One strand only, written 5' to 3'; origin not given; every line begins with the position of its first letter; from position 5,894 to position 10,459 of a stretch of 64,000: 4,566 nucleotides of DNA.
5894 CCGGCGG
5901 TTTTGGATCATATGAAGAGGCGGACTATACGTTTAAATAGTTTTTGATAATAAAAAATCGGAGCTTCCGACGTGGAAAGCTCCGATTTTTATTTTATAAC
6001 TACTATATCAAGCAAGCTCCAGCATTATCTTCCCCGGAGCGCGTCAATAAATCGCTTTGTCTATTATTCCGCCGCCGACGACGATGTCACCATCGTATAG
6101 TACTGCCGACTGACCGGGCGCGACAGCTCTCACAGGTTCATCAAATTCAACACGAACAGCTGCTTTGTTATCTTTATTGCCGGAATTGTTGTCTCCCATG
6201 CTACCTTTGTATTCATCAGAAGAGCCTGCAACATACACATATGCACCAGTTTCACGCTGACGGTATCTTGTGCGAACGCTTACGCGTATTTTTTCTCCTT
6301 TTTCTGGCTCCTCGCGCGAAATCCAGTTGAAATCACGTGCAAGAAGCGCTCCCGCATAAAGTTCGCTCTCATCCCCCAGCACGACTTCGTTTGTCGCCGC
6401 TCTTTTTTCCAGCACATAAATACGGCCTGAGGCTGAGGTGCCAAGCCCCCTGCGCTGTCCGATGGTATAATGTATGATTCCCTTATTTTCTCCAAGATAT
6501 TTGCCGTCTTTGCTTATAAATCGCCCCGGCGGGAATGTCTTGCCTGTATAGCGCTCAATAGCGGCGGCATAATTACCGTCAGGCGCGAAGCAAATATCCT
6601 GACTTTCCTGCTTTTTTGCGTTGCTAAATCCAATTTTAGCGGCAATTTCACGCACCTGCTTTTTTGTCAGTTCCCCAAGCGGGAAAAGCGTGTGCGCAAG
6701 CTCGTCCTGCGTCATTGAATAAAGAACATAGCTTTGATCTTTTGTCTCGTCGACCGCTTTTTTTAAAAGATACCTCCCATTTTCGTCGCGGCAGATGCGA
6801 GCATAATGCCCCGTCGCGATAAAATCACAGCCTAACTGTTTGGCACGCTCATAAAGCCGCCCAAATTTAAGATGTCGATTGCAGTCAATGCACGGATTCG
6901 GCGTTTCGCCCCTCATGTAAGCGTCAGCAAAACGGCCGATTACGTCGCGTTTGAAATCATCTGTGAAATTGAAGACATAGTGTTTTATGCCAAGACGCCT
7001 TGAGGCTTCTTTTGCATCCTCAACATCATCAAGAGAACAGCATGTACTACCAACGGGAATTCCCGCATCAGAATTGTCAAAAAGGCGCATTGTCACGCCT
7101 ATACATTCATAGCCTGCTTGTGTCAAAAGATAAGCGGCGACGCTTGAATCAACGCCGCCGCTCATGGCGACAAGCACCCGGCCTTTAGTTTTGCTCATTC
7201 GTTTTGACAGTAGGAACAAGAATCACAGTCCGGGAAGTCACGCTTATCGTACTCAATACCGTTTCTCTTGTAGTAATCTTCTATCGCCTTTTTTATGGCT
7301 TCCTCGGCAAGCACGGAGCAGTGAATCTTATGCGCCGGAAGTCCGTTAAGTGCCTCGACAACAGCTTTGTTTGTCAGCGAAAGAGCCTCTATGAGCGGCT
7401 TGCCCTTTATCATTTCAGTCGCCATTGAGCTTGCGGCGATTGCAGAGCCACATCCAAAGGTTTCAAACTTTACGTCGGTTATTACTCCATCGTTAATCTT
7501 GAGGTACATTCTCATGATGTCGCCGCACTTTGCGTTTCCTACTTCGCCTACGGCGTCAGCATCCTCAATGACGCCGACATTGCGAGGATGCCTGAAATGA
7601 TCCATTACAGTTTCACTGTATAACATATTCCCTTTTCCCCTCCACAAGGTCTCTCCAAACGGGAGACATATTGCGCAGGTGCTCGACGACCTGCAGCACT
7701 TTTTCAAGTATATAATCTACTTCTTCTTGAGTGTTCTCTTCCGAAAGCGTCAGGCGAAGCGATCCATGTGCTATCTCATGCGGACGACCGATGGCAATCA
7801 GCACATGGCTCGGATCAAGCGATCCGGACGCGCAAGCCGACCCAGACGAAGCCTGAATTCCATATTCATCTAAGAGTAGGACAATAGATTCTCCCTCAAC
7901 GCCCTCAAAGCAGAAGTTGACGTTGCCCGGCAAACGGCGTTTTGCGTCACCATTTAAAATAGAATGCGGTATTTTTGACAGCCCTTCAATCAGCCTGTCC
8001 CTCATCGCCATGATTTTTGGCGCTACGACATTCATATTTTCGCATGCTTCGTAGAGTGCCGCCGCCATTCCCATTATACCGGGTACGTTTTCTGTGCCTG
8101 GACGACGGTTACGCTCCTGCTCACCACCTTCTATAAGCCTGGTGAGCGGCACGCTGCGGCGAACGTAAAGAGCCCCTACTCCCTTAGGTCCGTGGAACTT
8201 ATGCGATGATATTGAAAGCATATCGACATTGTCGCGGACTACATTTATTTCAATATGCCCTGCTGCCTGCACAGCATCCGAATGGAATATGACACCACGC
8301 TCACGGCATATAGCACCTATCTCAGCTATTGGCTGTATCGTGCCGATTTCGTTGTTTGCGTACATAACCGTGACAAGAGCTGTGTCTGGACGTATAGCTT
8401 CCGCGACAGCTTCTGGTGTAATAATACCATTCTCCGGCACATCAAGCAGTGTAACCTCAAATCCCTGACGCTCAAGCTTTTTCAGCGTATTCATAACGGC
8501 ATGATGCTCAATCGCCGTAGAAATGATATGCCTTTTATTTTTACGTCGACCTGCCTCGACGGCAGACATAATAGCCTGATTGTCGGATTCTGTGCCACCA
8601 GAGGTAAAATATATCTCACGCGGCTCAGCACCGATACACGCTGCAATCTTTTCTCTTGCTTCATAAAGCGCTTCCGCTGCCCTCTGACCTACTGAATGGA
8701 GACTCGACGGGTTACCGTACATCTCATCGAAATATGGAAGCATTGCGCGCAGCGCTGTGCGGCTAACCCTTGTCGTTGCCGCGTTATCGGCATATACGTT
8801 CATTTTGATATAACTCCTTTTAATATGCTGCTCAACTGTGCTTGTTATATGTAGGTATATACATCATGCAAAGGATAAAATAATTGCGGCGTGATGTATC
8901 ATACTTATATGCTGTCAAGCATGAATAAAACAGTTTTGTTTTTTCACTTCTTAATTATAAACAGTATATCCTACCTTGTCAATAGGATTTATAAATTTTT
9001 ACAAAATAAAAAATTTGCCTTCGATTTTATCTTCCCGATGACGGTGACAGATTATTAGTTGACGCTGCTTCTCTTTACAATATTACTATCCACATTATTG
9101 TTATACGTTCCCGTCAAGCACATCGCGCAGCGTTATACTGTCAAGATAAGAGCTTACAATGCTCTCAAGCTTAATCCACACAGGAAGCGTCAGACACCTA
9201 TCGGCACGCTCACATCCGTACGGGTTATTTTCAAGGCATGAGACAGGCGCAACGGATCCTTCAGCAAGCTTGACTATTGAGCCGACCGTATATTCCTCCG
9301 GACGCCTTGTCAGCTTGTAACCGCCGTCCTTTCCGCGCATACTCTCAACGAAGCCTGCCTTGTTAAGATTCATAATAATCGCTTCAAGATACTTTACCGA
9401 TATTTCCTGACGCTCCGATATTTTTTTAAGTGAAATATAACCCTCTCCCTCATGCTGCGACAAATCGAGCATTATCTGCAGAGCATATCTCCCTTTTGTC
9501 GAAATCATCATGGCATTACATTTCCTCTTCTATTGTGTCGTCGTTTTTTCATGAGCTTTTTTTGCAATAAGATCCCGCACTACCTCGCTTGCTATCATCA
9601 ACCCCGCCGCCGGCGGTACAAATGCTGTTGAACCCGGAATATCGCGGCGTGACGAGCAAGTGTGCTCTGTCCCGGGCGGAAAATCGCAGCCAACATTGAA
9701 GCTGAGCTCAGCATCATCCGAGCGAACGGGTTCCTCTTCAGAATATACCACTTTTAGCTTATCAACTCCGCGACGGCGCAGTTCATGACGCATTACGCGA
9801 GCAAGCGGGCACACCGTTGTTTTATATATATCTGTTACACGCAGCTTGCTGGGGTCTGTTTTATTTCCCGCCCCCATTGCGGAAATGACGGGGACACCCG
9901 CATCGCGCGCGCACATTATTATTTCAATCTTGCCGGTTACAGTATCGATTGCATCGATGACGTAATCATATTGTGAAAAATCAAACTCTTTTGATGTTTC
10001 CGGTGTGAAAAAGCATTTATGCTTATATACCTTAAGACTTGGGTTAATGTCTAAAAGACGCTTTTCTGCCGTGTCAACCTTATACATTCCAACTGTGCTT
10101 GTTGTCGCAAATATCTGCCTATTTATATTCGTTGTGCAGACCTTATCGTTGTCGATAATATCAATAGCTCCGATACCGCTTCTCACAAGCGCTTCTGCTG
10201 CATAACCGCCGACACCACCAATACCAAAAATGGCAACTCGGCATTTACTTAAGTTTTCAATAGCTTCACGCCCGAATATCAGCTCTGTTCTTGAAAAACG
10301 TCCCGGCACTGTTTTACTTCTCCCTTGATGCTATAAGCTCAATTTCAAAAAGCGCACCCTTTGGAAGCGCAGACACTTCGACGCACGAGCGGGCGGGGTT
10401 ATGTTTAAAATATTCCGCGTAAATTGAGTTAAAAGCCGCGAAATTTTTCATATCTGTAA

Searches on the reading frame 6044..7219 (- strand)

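Call 83: search_protein_families(library=pfam, proteins=[window:6044-7219:-], max_evalue=0.00001)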
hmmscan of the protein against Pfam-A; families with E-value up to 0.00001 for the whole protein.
window:6044-7219:- (391 aa): 4 families
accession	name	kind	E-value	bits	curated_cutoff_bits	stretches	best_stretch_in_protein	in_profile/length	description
PF03054.22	tRNA_Me_trans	-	4e-76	255.6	20.6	1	14-212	2-200/202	tRNA methyl transferase HUP domain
PF20258.4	tRNA_Me_trans_C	-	4.4e-19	69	20.6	1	352-386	43-77/77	Aminomethyltransferase beta-barrel domain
PF20259.3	tRNA_Me_trans_M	-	1e-14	54.2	27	1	221-283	4-66/66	tRNA methyl transferase PRC-barrel domain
PF02540.23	NAD_synthase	-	7.2e-06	25.7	21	0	13-87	19-83/242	NAD synthase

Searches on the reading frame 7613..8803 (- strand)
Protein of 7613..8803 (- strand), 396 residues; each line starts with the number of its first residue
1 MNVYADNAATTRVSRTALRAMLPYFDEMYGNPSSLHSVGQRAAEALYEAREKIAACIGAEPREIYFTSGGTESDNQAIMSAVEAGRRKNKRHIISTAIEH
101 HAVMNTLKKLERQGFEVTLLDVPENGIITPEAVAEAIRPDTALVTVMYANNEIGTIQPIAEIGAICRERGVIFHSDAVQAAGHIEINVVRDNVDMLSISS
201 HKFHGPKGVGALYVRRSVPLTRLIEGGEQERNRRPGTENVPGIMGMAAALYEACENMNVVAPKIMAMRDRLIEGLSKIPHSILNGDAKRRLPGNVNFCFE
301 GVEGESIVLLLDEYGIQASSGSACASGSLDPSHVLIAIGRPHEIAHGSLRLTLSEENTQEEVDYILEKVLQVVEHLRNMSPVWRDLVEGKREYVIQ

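Call 83: search_protein_families(library=pfam, proteins=[window:7613-8803:-], max_evalue=0.00001)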
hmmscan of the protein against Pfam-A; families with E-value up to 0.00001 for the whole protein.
window:7613-8803:- (396 aa): 3 families
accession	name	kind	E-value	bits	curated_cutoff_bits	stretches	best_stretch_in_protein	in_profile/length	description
PF00266.25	Aminotran_5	-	1.8e-86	290.9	21.5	1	3-364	1-370/371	Aminotransferase class-V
PF01212.27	Beta_elim_lyase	-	1.1e-08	35.2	27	1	26-202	25-199/288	Beta-eliminating lyase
PF01041.23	DegT_DnrJ_EryC1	-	2.9e-07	30.5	19.8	1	76-183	50-152/360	DegT/DnrJ/EryC1/StrS aminotransferase family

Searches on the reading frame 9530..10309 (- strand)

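Call 7: search_protein_families(library=pfam, proteins=[window:9530-10309:-], max_evalue=0.001)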
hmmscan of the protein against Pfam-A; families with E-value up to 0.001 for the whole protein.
window:9530-10309:- (259 aa): 1 family
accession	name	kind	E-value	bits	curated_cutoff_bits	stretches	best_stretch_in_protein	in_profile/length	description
PF00899.27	ThiF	-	5.8e-38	130.8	28.1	1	10-253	6-208/238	ThiF family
